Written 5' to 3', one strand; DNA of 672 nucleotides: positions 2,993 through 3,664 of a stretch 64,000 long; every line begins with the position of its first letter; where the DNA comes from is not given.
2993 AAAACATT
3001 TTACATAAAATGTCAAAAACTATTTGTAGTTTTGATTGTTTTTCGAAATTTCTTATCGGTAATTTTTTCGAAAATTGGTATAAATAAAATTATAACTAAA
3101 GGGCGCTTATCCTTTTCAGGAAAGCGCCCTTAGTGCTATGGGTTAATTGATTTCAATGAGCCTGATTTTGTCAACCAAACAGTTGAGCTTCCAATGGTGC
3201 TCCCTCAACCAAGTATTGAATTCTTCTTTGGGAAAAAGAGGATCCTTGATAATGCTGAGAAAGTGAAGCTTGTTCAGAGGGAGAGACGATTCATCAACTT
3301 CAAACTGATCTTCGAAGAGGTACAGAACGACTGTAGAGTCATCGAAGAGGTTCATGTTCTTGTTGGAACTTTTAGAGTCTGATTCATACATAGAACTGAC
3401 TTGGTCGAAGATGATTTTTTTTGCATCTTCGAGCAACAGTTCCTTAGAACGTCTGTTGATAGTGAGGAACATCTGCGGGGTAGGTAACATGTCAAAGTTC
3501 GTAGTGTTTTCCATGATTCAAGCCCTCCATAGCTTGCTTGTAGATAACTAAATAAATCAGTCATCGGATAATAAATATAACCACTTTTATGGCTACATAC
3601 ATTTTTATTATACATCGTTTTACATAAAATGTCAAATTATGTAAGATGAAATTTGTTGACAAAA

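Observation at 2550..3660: G+C-enriched insert with two paralogous small genes driven by near-identical consensus promoters carrying a palindromic spacer motif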

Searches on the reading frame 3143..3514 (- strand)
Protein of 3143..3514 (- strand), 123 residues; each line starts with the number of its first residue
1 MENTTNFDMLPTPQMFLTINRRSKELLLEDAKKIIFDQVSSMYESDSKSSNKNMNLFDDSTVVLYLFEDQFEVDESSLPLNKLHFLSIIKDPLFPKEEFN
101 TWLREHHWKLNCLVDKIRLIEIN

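Call 4: search_protein_families(library=pfam, proteins=[window:3143-3514:-], max_evalue=10)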
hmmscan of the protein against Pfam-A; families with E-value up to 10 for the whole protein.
window:3143-3514:- (123 aa): 0 families

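Call 5: search_protein_families(library=ncbifam, proteins=[window:3143-3514:-], max_evalue=10)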
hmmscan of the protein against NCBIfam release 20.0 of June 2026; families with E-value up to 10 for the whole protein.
window:3143-3514:- (123 aa): 1 family
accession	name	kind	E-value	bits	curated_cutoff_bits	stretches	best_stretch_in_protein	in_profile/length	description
NF006269.1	PRK08418.1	equivalog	0.026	13.2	320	1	24-69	286-334/408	aminofutalosine deaminase family hydrolase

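Call 9: find_encoding_contigs(protein=window:3143-3514:-, flank=10000, max_places=10)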
Protein window:3143-3514:- (123 aa): 23 contigs read that carry it; 10 places shown.
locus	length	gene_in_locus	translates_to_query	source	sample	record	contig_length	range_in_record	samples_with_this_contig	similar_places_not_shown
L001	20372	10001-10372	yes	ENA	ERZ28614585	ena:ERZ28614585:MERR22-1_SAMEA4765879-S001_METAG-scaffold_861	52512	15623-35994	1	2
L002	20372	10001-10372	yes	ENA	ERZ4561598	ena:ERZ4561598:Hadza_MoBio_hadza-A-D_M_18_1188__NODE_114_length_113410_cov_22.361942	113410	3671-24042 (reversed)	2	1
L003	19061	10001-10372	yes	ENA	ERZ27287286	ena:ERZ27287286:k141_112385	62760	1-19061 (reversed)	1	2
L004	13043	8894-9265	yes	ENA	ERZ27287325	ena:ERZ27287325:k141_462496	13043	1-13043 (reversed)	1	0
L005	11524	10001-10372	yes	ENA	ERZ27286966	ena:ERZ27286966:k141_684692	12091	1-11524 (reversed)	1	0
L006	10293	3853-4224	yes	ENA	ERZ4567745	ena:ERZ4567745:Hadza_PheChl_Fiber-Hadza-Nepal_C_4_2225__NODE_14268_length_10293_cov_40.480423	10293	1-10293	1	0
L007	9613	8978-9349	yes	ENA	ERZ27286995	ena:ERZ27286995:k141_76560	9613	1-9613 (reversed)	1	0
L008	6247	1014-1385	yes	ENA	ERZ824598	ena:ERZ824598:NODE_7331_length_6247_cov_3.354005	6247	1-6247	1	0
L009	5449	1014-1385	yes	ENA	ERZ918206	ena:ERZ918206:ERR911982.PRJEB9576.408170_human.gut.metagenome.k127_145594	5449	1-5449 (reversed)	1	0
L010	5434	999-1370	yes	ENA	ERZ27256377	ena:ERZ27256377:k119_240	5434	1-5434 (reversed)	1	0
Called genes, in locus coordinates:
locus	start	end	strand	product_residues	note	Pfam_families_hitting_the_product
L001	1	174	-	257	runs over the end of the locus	PF00106:adh_short, PF13561:adh_short_C2, PF12241:Enoyl_reductase (faint)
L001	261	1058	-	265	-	PF03255:ACCA, PF01039:Carboxyl_trans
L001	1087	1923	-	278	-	PF17848:Zn_ribbon_ACC, PF01039:Carboxyl_trans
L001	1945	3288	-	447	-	PF00289:Biotin_carb_N, PF02655:ATP-grasp_3 (faint), PF08443:RimK (weak), PF02222:ATP-grasp, PF02786:CPSase_L_D2, PF07478:Dala_Dala_lig_C, PF02785:Biotin_carb_C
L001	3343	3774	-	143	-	PF22817:ApeP-like (weak), PF07977:FabA, PF22818:ApeI-like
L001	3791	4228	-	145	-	PF25984:BSH_YknX (faint), PF00364:Biotin_lipoyl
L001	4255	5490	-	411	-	PF00109:ketoacyl-synt, PF02801:Ketoacyl-synt_C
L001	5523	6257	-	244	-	PF00106:adh_short, PF08659:KR, PF13561:adh_short_C2, PF23441:SDR (weak)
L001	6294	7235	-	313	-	PF00698:Acyl_transf_1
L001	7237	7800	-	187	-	PF03099:BPL_LplA_LipB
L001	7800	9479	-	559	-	PF00501:AMP-binding, PF23562:AMP-binding_C_3 (weak)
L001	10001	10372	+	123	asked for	-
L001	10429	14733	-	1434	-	PF01548:DEDD_Tnp_IS110 (faint), PF01869:BcrAD_BadFG, PF09989:DUF2229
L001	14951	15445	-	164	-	-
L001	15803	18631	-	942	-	PF00005:ABC_tran (faint), PF02463:SMC_N (faint), PF03193:RsgA_GTPase (faint), PF13191:AAA_16 (faint), PF13304:AAA_21 (faint), PF13401:AAA_22 (faint), PF17760:UvrA_inter, PF17755:UvrA_DNA-bind, +3 more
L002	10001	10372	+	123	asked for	-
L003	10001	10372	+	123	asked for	-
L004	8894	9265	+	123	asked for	-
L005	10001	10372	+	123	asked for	-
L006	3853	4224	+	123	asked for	-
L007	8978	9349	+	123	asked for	-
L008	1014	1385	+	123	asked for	-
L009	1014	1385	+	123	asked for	-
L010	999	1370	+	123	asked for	-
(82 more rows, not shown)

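Call 10: find_homologous_proteins(query=window:3143-3514:-, max_evalue=0.01)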
Query window:3143-3514:- (123 aa): 7 proteins with E <= 0.01 among 14 candidates.
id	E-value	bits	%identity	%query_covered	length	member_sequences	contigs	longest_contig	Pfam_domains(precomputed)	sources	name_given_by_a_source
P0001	1.0e-73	263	99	100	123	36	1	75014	-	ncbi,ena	-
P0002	1.5e-50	188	76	100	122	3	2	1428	-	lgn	-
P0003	1.6e-48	182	75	100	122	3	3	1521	-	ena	-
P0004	3.6e-47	177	72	100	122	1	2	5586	-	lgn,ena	-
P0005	7.2e-46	173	71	100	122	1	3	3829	-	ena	-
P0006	7.0e-44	167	70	100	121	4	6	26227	-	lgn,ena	-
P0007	2.9e-40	155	64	99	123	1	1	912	-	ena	-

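Call 18: search_protein_families(library=phrogs, proteins=[window:3143-3514:-], max_evalue=10)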
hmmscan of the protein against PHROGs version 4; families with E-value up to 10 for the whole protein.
window:3143-3514:- (123 aa): 1 family
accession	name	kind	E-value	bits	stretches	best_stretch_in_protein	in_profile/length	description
phrog_31997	-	unknown function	0.26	12.6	1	18-62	3-46/102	-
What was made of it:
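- On Any curated protein family (Pfam, NCBIfam, PHROGs, PADLOC): PHROGs: E 0.26 (call 18).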

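Call 19: search_protein_families(library=padloc, proteins=[window:3143-3514:-], max_evalue=10)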
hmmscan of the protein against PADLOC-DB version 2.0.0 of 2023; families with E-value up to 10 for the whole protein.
window:3143-3514:- (123 aa): 0 families

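Call 23: predict_structure(alignment_id=A1)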
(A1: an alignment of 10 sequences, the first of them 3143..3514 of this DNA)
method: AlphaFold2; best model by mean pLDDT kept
length: 123 residues; sequences in the alignment: 10
mean_pLDDT: 67.9   pTM: 0.58
mean pLDDT of the five models: 67.9, 66.4, 63.4, 55.6, 54.2
residues with pLDDT >= 90: 1; 70-90: 65; 50-70: 25; < 50: 32
segments of 3 or more residues with pLDDT < 50: 1-5, 15-19, 46-60, 71-75
pLDDT, mean of each block of 10 residues (from residue 1): 48 50 78 83 55 46 69 55 82 85 87 76 74
secondary structure, 60 per line:
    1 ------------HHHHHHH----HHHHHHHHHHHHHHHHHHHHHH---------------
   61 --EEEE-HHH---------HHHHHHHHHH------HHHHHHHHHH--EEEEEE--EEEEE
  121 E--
elements in order: H13-19 H24-45 E63-66 H80-89 H96-105 E108-113 E116-121

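Call 27: find_encoding_contigs(protein=P0006, flank=10000, max_places=6)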
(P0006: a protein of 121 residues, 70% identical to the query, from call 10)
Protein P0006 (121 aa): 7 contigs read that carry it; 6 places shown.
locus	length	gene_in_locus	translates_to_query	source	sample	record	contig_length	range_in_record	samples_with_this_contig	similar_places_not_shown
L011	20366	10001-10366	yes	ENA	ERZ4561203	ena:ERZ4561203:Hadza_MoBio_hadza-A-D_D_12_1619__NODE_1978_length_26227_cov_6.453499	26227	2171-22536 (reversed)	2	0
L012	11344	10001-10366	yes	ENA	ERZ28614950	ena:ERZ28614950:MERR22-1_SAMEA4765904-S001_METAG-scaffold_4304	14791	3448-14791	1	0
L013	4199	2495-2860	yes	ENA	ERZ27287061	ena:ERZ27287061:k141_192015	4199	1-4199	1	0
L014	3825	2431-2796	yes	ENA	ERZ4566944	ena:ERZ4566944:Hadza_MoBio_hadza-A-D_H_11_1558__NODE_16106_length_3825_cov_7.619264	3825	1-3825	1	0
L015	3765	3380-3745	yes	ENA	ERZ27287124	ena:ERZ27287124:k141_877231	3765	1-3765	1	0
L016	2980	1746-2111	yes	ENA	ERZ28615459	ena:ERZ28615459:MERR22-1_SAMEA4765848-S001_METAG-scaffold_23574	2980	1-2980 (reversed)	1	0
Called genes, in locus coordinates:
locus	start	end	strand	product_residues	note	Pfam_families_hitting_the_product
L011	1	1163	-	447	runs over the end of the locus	PF00289:Biotin_carb_N, PF02655:ATP-grasp_3 (faint), PF08443:RimK, PF02222:ATP-grasp, PF02786:CPSase_L_D2, PF07478:Dala_Dala_lig_C, PF02785:Biotin_carb_C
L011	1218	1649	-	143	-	PF22817:ApeP-like (weak), PF07977:FabA, PF22818:ApeI-like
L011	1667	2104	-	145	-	PF00364:Biotin_lipoyl, PF25984:BSH_YknX (faint)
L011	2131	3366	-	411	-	PF00109:ketoacyl-synt, PF00108:Thiolase_N (faint), PF02801:Ketoacyl-synt_C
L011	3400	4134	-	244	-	PF00106:adh_short, PF01370:Epimerase (weak), PF08659:KR, PF23441:SDR (weak), PF13460:NAD_binding_10 (weak), PF13561:adh_short_C2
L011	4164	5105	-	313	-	PF00698:Acyl_transf_1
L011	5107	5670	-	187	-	PF03099:BPL_LplA_LipB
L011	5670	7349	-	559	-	PF00501:AMP-binding, PF23562:AMP-binding_C_3 (weak)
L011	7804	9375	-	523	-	PF03600:CitMHS (faint)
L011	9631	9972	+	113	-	-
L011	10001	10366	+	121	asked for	-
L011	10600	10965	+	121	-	-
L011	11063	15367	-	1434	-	PF01548:DEDD_Tnp_IS110 (faint), PF01869:BcrAD_BadFG, PF09989:DUF2229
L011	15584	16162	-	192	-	-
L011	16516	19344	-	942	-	PF00005:ABC_tran (faint), PF02463:SMC_N (faint), PF03193:RsgA_GTPase (faint), PF13191:AAA_16 (faint), PF13304:AAA_21 (faint), PF13401:AAA_22 (faint), PF17760:UvrA_inter, PF17755:UvrA_DNA-bind, +3 more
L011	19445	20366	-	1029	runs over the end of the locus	?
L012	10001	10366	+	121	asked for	-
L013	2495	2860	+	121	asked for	-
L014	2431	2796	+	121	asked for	-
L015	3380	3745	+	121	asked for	-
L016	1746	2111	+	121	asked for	-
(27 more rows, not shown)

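Call 32: fold_search(model_id=the predicted structure, library=pdb)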
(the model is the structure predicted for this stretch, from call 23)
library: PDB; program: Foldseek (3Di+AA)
matches with E <= 10: 208; with E <= 0.001: 0
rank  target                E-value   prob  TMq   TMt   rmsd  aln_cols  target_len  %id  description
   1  8v5e_A                1.1e+00  0.06  0.20  0.15  11.7       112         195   20  IpaD (122-321) Pi-helix Mutant (delta Q148) Bound to Deoxycholate (released 2024-08-21)
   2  2j0n_A                1.3e+00  0.05  0.20  0.16  11.7       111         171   20  A proteolytically truncated form of Shigella Flexneri IpaD (released 2006-11-02)
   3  3m8f_A                1.4e+00  0.08  0.18  0.22  10.0        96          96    9  Protein structure of type III plasmid segregation TubR mutant (released 2010-07-07)
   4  2jaa_B                1.4e+00  0.06  0.21  0.17   9.8       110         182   14  SeMet substituted Shigella Flexneri Ipad (released 2006-11-30)
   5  8v7q_D                1.5e+00  0.05  0.20  0.15  10.9       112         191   20  IpaD (122-321) Pi-helix Mutant (delta Q148) Apo Structure (released 2024-08-21)
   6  7tve_G                1.8e+00  0.08  0.22  0.12   7.0        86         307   15  ATP and DNA bound SMC5/6 core complex (released 2022-06-22)
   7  3a4c                  1.8e+00  0.06  0.22  0.23   8.7       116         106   10  Crystal structure of cdt1 C terminal domain (released 2009-10-13)
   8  8t8f_G                1.9e+00  0.07  0.21  0.22   7.0        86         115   15  Smc5/6 8mer (released 2023-11-15)
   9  7pwo_K1               2.0e+00  0.08  0.21  0.28   7.6        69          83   13  Cryo-EM structure of Giardia lamblia ribosome at 2.75 A resolution (released 2022-04-20)
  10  9j9h_x                2.0e+00  0.07  0.21  0.24   7.9        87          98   14  High-resolution cryo-EM structure of the Plasmodium falciparum 80S ribosome bound to RACK1 and E-tRNA (released 2025-06-04)
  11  5a2q_K                2.1e+00  0.11  0.21  0.26   7.2        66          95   12  Structure of the HCV IRES bound to the human ribosome (released 2015-07-15)
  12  4u3m_c0               2.1e+00  0.11  0.20  0.25   7.3        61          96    6  Crystal structure of Anisomycin bound to the yeast 80S ribosome (released 2014-10-22)
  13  7abi_7                2.1e+00  0.08  0.17  0.11   7.5        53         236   17  Human pre-Bact-2 spliceosome (released 2021-02-10)
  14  8k1f_C                2.1e+00  0.05  0.17  0.12   6.2        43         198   26  Crystal Structure of TrmR from Fusobacterium nucleatum (released 2023-08-02)
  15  3j7a_O                2.3e+00  0.11  0.20  0.29   7.1        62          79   13  Cryo-EM structure of the Plasmodium falciparum 80S ribosome bound to the anti-protozoan drug emetine, small subunit (released 2014-07-16)
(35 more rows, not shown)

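Call 33: search_solved_structures(query=A1, max_evalue=10)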
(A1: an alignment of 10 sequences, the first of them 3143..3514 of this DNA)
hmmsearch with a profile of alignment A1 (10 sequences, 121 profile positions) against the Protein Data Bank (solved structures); distinct sequences matched with E-value up to 10: 1.
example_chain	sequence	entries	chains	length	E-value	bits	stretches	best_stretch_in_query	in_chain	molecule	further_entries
9e2w_Y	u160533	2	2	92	0.72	13.4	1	79-102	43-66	Chromosome segregation in meiosis protein 3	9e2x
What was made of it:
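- Tried and rejected: PDB sequence profile search: E 0.72 only (call 33).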

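Call 45: fold_search(model_id=the predicted structure, library=viral)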
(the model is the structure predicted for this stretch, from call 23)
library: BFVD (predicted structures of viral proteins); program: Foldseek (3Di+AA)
matches with E <= 10: 351; with E <= 0.001: 0
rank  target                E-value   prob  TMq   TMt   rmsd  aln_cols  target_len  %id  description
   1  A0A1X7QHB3            6.2e-02  0.54  0.33  0.34   8.3       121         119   16  (no name in the UniProt tables at hand)
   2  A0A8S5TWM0            1.4e-01  0.72  0.40  0.46   5.6       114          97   10  Uncharacterized protein [Siphoviridae sp. ctcx61]
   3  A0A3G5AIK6            1.9e-01  0.44  0.31  0.21   8.1       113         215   13  Uncharacterized protein [Sylvanvirus sp.]
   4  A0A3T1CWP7            2.1e-01  0.72  0.35  0.57   4.9        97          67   11  Uncharacterized protein [Acanthamoeba castellanii medusavirus J1]
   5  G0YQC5                2.4e-01  0.28  0.28  0.32  10.0       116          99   12  Gp033 [Erwinia phage vB_EamP-S6]
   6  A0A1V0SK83            2.4e-01  0.28  0.28  0.18   8.6       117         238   17  Uncharacterized protein [Klosneuvirus KNV1]
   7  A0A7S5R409            3.3e-01  0.30  0.30  0.31   8.3       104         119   12  (no name in the UniProt tables at hand)
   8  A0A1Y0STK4            3.5e-01  0.75  0.46  0.31   4.5       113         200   12  Uncharacterized protein [Pseudomonas phage Phabio]
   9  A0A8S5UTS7            4.0e-01  0.12  0.23  0.25  11.5       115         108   16  Uncharacterized protein [Myoviridae sp. ctYA416]
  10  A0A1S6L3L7            4.3e-01  0.35  0.35  0.38   5.3       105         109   11  Uncharacterized protein [Erwinia phage vB_EamM_Yoloswag]
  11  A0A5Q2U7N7            4.6e-01  0.25  0.28  0.39   6.2        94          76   10  (no name in the UniProt tables at hand)
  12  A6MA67                4.9e-01  0.51  0.38  0.48   5.8       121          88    8  Gp002 [Lactococcus phage KSY1]
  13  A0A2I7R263            5.2e-01  0.25  0.33  0.40   8.8       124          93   13  (no name in the UniProt tables at hand)
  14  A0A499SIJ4            6.3e-01  0.28  0.38  0.45   6.6       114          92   13  (no name in the UniProt tables at hand)
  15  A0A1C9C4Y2            6.7e-01  0.33  0.42  0.42   8.3       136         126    9  Uncharacterized protein [Heterosigma akashiwo virus 01]
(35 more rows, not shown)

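Call 58: search_protein_representatives(alignment_id=A1)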
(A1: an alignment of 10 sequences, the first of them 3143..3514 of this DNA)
Query: 10 sequences, 121 profile positions. Proteins with E-value up to 0.001 (for the whole library): 7; up to 1e-10: 4; up to 1e-30: 1. The best 7 are listed.
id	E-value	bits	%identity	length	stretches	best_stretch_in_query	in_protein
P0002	8.1e-63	226.3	-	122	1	1-121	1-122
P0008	1.9e-23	99.3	-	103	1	20-121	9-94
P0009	1.4e-12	64.2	-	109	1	6-120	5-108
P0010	1.4e-11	60.9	-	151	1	6-120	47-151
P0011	1.1e-07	48.3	-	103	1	38-118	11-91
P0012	1.5e-05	41.5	-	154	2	79-119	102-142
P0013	4.9e-04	36.6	-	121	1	21-113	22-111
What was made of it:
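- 7 representatives among 1.84e9 proteins (call 58).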

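Call 60: find_encoding_contigs(protein=P0009, flank=8000, max_places=4)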
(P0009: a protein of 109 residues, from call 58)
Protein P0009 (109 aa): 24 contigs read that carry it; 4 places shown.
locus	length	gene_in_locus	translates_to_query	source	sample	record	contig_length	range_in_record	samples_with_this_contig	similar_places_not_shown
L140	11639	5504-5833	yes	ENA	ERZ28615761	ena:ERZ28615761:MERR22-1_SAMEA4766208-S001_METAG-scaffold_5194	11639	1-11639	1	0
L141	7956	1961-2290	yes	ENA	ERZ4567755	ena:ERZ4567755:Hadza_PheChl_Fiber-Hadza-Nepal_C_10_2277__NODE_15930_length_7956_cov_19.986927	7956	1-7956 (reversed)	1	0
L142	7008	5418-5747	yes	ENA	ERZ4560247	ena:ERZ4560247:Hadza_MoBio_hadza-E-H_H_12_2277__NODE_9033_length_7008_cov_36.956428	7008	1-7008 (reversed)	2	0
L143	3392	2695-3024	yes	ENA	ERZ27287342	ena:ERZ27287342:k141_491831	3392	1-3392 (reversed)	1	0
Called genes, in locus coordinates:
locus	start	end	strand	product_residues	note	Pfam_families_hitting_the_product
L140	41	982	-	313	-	PF00698:Acyl_transf_1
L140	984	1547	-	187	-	PF03099:BPL_LplA_LipB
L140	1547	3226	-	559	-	PF00501:AMP-binding, PF23562:AMP-binding_C_3 (weak)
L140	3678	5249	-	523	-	PF03600:CitMHS (faint)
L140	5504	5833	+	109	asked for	-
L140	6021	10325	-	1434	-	PF01548:DEDD_Tnp_IS110 (faint), PF01869:BcrAD_BadFG, PF09989:DUF2229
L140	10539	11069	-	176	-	-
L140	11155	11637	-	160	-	?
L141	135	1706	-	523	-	PF03600:CitMHS (faint)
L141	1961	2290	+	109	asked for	-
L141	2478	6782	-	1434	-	PF01548:DEDD_Tnp_IS110 (faint), PF01869:BcrAD_BadFG, PF09989:DUF2229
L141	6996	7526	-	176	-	-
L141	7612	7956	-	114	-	?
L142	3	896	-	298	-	?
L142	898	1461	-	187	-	PF03099:BPL_LplA_LipB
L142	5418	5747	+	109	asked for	-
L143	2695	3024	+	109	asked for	-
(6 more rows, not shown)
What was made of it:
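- On Polymorphic-toxin immunity proteins: The neighbours are housekeeping genes, a 523-aa membrane protein and a type I toxin-antitoxin module (calls 9, 27, 60).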

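Call 61: find_encoding_contigs(protein=P0013, flank=8000, max_places=4)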
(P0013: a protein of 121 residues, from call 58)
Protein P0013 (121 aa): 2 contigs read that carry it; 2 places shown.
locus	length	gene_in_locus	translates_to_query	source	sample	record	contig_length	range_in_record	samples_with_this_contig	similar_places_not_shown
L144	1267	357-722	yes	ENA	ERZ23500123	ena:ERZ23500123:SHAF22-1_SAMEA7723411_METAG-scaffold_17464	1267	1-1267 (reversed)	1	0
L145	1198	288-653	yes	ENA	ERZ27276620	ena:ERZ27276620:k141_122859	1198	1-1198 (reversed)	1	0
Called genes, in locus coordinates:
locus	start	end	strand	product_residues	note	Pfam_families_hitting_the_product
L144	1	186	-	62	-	?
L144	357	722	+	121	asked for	-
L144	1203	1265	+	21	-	?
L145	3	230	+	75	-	?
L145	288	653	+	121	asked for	-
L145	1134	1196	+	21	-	?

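Call 66: find_encoding_contigs(protein=P0007, flank=3000, max_places=3)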
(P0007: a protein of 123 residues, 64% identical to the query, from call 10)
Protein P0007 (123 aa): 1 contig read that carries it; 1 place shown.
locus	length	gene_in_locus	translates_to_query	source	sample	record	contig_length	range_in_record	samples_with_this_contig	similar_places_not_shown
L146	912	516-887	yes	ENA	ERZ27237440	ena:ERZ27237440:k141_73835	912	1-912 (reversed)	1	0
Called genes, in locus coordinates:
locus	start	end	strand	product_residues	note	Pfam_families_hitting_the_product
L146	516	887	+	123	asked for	-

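Call 67: find_encoding_contigs(protein=P0004, flank=3000, max_places=3)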
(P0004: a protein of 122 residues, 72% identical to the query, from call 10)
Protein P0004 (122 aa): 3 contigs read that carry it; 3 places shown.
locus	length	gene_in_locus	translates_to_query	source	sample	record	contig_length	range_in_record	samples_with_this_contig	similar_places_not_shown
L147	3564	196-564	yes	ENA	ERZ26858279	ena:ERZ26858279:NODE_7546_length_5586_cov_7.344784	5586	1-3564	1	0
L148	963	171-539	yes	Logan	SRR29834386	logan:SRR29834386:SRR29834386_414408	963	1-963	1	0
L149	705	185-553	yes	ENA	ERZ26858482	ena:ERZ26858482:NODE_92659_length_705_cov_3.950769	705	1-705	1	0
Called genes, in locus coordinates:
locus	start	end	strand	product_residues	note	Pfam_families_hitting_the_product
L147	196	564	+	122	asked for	-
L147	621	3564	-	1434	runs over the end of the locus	PF01548:DEDD_Tnp_IS110 (faint), PF01869:BcrAD_BadFG, PF09989:DUF2229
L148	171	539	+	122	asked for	-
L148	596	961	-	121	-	?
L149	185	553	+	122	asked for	-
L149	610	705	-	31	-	?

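Call 68: find_encoding_contigs(protein=P0011, flank=5000, max_places=3)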
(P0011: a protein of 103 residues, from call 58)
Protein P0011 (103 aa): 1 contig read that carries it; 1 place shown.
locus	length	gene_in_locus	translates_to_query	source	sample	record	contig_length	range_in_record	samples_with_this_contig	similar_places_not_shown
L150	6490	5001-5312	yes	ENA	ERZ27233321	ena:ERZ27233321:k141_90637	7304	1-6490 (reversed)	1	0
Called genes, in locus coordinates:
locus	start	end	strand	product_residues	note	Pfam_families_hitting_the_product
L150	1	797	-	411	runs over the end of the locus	PF00109:ketoacyl-synt, PF00108:Thiolase_N (faint), PF02801:Ketoacyl-synt_C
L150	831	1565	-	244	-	PF00106:adh_short, PF01370:Epimerase (weak), PF08659:KR, PF23441:SDR (weak), PF13460:NAD_binding_10 (weak), PF13561:adh_short_C2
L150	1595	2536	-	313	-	PF00698:Acyl_transf_1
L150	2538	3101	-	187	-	PF03099:BPL_LplA_LipB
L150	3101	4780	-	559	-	PF00501:AMP-binding, PF23562:AMP-binding_C_3 (weak)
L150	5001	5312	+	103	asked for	-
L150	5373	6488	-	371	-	?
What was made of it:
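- On Prophage moron: The flanks are the activase gene and the fab operon in every strain (calls 9, 27, 60, 68).
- B alone, A+B, 113 aa + P0006 + 121 aa, P0009 alone, and P0011 alone all lie at the same syntenic site (calls 9, 27, 60, 68).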

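Call 69: find_encoding_contigs(protein=P0012, flank=5000, max_places=3)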
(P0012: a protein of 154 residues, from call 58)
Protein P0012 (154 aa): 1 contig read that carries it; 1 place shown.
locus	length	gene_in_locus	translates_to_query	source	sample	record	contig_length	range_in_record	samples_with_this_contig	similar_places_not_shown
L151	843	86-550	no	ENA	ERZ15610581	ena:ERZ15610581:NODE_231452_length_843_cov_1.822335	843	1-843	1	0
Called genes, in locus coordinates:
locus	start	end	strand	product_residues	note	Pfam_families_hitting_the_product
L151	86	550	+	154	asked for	-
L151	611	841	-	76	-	?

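Call 74: search_protein_families(library=padloc, alignment_id=A3, max_evalue=1)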
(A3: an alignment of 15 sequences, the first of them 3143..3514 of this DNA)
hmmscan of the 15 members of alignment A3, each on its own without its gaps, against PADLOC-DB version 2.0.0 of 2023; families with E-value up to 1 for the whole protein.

A. member 1, window:3143-3514:- (123 aa): 0 families

B. families by the number of members that match (of 15 scanned): 2 families
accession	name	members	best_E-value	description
PDLC04745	PDC-M63A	1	0.0022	-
PDLC04926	PDC-S15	1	0.0067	-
